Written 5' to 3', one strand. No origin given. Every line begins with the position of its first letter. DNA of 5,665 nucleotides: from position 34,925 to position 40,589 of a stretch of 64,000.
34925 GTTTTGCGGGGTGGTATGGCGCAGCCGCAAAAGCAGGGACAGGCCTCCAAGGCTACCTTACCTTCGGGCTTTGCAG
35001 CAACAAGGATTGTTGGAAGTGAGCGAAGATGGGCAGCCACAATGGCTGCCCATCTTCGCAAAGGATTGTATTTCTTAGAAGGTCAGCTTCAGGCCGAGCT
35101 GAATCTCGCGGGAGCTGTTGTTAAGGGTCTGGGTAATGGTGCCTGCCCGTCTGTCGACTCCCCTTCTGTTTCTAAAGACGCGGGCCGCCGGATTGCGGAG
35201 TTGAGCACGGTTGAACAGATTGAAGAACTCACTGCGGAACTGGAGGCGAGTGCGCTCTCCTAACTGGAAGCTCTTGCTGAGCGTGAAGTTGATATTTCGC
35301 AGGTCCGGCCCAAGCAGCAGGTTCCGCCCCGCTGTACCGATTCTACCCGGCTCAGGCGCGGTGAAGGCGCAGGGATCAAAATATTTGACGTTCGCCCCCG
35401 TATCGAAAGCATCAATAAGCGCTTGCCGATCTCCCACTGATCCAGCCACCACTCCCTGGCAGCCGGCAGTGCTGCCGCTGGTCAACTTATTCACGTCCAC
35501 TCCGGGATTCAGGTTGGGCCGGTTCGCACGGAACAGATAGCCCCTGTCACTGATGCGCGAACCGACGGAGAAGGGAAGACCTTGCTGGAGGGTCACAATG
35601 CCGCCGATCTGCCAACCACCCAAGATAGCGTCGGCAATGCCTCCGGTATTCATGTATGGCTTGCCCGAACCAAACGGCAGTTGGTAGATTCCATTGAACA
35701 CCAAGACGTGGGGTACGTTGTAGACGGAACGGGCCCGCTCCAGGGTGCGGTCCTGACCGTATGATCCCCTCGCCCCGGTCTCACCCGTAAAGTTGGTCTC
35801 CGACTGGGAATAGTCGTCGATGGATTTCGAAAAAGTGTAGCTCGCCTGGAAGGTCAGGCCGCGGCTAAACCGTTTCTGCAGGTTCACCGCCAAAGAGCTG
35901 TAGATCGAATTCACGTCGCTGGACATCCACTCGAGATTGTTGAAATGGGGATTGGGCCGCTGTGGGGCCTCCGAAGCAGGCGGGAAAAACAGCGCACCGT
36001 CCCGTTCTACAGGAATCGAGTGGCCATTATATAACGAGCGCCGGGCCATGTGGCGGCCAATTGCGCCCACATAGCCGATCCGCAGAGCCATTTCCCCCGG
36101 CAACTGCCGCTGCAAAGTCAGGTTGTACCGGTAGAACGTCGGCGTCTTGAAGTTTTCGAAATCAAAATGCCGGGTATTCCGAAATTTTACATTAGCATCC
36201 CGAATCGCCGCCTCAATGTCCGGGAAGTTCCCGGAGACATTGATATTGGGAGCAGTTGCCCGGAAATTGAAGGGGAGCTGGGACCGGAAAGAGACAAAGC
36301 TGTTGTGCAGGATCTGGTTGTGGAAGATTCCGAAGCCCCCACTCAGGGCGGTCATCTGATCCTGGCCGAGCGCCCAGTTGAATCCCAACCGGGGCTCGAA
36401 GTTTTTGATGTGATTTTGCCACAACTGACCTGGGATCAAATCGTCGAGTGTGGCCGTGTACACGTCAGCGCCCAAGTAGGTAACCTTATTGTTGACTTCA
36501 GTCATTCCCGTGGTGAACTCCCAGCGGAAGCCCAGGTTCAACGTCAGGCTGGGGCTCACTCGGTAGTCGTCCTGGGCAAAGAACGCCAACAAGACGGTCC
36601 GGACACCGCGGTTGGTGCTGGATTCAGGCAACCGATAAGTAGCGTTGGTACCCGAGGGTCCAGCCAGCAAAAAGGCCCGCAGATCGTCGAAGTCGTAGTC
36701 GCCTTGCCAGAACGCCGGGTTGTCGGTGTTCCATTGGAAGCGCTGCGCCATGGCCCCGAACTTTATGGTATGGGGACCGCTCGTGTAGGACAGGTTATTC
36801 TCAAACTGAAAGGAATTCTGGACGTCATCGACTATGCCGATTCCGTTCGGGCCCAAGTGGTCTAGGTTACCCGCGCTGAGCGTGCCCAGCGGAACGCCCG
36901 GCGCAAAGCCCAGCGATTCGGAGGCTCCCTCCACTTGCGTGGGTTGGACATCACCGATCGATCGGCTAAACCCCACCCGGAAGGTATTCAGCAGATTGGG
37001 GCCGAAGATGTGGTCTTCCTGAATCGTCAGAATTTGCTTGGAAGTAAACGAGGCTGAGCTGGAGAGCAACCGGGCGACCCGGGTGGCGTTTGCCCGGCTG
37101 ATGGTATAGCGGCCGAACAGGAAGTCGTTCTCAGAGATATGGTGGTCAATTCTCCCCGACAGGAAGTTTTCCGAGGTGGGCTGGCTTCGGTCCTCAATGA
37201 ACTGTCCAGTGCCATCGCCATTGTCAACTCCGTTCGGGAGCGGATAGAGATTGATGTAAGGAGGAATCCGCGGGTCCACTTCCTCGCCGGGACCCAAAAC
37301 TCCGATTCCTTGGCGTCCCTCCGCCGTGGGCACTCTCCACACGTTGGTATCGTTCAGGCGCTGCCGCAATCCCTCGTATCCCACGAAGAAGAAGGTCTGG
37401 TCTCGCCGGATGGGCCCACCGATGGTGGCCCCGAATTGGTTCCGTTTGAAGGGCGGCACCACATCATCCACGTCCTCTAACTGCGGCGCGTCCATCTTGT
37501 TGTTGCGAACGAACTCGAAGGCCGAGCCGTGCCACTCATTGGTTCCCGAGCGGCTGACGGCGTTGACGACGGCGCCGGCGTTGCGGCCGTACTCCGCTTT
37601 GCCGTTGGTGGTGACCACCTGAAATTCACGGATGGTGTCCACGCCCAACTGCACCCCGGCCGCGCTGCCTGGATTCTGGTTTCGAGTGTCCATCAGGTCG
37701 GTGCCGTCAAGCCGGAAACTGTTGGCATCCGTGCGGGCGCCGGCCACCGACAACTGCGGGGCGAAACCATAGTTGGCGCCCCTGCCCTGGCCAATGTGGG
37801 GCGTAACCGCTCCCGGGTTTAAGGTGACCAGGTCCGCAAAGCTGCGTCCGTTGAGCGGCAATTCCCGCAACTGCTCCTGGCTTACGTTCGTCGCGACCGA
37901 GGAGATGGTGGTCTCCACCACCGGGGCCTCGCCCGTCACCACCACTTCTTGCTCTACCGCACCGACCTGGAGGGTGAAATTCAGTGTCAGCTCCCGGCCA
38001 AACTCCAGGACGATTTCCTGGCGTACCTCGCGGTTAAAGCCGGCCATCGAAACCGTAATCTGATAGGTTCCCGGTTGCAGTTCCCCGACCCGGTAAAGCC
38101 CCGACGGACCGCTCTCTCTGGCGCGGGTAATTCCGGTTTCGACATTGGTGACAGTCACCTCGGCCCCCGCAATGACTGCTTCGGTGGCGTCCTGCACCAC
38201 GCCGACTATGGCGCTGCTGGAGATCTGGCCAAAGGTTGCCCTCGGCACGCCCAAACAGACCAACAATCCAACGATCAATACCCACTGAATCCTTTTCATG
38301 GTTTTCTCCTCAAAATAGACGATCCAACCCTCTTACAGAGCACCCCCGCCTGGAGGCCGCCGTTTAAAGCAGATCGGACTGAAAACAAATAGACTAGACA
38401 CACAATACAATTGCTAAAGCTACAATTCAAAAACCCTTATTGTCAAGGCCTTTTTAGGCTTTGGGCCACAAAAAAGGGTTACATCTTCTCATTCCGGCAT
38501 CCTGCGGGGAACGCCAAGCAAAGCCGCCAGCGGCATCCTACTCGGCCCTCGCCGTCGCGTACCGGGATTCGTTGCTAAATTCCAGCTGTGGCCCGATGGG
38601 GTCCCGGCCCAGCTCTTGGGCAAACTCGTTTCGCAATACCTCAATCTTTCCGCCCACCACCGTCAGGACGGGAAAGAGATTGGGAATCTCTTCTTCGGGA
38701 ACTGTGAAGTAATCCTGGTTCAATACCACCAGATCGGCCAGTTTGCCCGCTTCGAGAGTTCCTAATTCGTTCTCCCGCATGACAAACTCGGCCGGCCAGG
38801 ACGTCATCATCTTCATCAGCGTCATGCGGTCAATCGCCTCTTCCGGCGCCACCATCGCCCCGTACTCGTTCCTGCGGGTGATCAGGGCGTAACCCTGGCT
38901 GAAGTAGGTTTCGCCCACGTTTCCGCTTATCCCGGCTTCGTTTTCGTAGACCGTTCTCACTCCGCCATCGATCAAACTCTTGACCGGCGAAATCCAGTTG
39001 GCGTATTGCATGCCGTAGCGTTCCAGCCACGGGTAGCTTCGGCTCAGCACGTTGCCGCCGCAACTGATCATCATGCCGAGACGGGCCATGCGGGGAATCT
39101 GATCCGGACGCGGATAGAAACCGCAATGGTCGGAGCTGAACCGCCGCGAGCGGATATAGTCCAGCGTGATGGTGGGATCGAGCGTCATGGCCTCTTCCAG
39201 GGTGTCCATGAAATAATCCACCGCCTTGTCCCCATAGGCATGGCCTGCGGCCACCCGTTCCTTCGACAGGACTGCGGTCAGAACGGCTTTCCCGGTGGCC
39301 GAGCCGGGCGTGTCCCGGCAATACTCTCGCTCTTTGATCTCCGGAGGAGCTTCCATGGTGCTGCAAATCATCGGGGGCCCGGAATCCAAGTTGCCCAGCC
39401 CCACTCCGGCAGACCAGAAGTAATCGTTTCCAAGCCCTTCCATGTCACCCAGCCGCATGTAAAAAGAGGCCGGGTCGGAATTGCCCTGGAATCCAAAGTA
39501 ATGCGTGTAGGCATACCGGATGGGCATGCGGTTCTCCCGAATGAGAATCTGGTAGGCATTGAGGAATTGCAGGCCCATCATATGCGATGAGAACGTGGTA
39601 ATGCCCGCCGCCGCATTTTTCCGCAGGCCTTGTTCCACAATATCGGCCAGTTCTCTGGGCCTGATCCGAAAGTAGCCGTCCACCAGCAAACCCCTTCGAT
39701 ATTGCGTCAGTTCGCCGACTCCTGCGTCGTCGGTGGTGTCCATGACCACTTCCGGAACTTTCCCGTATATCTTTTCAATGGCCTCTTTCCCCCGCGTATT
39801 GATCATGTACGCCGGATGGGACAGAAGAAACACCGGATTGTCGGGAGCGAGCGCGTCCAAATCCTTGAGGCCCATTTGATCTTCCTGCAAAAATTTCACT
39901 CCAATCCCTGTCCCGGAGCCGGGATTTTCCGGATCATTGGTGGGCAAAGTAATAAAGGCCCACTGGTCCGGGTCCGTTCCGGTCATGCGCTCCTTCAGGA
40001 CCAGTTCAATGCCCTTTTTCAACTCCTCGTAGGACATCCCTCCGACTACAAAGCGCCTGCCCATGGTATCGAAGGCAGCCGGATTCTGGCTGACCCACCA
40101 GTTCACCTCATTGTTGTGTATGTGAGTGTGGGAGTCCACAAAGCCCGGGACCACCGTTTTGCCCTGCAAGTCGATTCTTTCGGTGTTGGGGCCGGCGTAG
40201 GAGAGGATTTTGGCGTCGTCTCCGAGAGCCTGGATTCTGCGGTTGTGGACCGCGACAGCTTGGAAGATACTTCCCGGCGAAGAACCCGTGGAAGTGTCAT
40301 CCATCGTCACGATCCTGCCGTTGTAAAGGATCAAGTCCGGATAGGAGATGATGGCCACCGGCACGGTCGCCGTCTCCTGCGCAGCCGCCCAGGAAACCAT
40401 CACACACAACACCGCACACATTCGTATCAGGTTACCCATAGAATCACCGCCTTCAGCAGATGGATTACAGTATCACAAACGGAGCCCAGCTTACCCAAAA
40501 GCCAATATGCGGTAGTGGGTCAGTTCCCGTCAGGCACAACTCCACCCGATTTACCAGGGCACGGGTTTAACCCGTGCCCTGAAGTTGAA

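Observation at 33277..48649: Accessory scavenging locus: four tandem secreted amidohydrolase paralogues, a TonB-dependent receptor, a DASS permease and a secreted M18 aminopeptidase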

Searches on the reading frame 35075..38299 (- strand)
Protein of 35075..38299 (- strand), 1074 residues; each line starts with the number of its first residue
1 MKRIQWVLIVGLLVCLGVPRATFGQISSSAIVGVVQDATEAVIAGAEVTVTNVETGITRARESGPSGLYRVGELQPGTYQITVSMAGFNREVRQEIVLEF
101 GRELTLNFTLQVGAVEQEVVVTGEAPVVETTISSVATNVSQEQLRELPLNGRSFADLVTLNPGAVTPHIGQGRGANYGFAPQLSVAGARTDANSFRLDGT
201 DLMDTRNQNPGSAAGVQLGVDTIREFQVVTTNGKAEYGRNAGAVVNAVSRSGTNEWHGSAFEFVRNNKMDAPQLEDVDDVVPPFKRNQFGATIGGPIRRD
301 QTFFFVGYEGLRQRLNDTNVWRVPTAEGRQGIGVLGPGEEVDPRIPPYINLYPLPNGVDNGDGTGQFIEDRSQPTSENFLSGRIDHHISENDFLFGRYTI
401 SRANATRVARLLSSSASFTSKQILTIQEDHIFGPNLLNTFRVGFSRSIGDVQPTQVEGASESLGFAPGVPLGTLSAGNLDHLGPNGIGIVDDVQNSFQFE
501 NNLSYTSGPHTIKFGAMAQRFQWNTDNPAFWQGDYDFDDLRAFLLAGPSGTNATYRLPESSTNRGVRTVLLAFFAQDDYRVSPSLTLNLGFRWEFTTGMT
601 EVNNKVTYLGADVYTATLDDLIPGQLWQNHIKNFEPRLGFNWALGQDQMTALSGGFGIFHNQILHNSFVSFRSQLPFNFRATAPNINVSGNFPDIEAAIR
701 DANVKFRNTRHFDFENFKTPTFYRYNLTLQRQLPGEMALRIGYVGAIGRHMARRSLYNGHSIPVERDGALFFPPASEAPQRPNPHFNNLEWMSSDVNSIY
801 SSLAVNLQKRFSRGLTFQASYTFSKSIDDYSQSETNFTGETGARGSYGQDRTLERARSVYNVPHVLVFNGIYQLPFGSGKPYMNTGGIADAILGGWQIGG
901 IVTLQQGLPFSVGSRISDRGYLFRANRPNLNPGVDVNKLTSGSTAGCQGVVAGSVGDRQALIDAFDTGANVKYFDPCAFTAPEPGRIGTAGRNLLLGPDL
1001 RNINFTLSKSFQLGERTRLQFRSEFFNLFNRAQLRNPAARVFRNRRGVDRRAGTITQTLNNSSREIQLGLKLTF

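Call 3: search_protein_families(library=pfam, proteins=[window:35075-38299:-])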
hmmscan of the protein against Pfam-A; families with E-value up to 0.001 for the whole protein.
window:35075-38299:- (1074 aa): 6 families
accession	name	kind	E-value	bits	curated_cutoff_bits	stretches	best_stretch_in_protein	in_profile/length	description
PF25183.1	OMP_b-brl_4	-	9.1e-183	610.3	30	1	248-1067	1-838/838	Outer membrane beta barrel domain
PF13620.12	CarboxypepD_reg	-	4.2e-18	65.9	32.3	1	31-111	2-82/82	Carboxypeptidase regulatory-like domain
PF13715.12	CarbopepD_reg_2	-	5e-06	26.9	32.2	1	33-121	3-88/88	CarboxypepD_reg-like domain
PF07715.20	Plug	-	1.7e-05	25.7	23.9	1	133-243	6-105/107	TonB-dependent Receptor Plug Domain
PF00593.30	TonB_dep_Rec_b-barrel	-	7e-05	23.3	27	1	411-648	50-231/436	TonB dependent receptor-like, beta-barrel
PF17210.9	SdrD_B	-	0.00018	22.1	29.7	1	35-85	16-66/112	SdrD B-like domain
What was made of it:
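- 35075..38299 (-): TonB-dependent receptor: signal peptide, CarboxypepD_reg domain, Plug and a beta-barrel matched full-length by Pfam OMP_b-brl_4 (838 positions). No SusD-like partner. Call 3.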

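Call 11: search_protein_families(library=ncbifam, proteins=[window:35075-38299:-], max_evalue=0.001)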
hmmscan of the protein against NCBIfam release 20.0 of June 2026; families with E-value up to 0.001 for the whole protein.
window:35075-38299:- (1074 aa): 1 family
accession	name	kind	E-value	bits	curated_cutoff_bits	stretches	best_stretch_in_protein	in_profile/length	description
NF052345.1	S_layer_anammox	exception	2.9e-08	31.6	1400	1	27-141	1310-1422/1596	Kustd1514 family S-layer glycoprotein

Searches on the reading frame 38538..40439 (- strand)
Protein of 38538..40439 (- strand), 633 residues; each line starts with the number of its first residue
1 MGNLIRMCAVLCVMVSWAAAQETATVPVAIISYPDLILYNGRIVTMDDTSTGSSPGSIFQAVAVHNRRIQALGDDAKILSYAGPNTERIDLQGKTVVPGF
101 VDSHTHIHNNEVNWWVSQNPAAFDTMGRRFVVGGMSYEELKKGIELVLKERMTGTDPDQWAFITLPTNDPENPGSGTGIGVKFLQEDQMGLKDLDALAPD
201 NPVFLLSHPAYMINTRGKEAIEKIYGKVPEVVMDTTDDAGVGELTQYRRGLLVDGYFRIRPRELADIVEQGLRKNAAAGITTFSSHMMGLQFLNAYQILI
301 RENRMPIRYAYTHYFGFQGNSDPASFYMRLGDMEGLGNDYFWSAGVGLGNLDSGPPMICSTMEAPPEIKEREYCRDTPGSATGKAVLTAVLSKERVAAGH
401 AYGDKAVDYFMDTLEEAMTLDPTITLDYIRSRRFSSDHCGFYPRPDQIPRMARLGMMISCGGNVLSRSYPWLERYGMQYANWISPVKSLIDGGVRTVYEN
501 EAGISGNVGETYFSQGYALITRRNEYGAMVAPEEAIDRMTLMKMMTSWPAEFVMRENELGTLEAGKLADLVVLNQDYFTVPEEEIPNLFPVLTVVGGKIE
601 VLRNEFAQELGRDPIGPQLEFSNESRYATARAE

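Call 3: search_protein_families(library=pfam, proteins=[window:38538-40439:-])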
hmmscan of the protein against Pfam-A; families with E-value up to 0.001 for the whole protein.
window:38538-40439:- (633 aa): 2 families
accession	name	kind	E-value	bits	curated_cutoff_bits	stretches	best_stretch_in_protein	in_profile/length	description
PF07969.17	Amidohydro_3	-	4.2e-42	145.7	29.7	1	89-599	3-470/472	Amidohydrolase family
PF01979.26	Amidohydro_1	-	1.1e-12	48.3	25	1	485-580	234-329/345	Amidohydrolase family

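Call 11: search_protein_families(library=ncbifam, proteins=[window:38538-40439:-], max_evalue=0.001)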
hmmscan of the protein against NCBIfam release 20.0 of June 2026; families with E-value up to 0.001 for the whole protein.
window:38538-40439:- (633 aa): 40 families (the best 25 are shown)
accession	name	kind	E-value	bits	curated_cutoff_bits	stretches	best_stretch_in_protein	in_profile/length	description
NF006056.0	PRK08204.1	subfamily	5.8e-13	48.4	391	1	37-110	6-70/449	hypothetical protein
TIGR01224.1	hutI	equivalog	9.7e-13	47.7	298.15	1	60-107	4-49/377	imidazolonepropionase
NF006689.0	PRK09237.1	equivalog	2.1e-10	39.8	371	1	60-116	23-75/383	amidohydrolase/deacetylase family metallohydrolase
NF051886.1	XaaProDiPepCaul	equivalog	3.6e-10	39.4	500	1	60-111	19-68/398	Xaa-Pro dipeptidase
NF006055.0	PRK08203.1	equivalog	4.4e-10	38.7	532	1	37-109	8-73/455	8-oxoguanine deaminase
NF005557.0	PRK07228.1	equivalog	1.2e-09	37.4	522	1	36-107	3-65/445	5'-deoxyadenosine deaminase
NF006679.0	PRK09228.1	subfamily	9.7e-09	34.5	351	1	61-108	33-80/433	guanine deaminase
NF011990.0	PRK15446.2-6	subfamily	1.7e-08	33.6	233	0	61-106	21-65/390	alpha-D-ribose 1-methylphosphonate 5-triphosphate diphosphatase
TIGR03178.1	allantoinase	equivalog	1.3e-07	30.8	357.85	1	57-115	15-68/441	allantoinase AllB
NF005540.0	PRK07203.1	equivalog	1.8e-07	30.1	444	1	36-108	2-69/444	putative aminohydrolase SsnA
NF006560.0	PRK09061.1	subfamily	1.9e-07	29.8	340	1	16-110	9-90/517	amidohydrolase family protein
TIGR02033.1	D-hydantoinase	equivalog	2.5e-07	30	393.25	1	38-113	3-66/454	dihydropyrimidinase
TIGR02318.1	phosphono_phnM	equivalog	4.4e-07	29.1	390.55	0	535-576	319-359/376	phosphonate metabolism protein PhnM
TIGR01178.1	ade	equivalog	4.7e-07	28.7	472.5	1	58-109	18-61/552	adenine deaminase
TIGR02967.1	guan_deamin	equivalog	5e-07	29.1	375.4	0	61-109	8-56/401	guanine deaminase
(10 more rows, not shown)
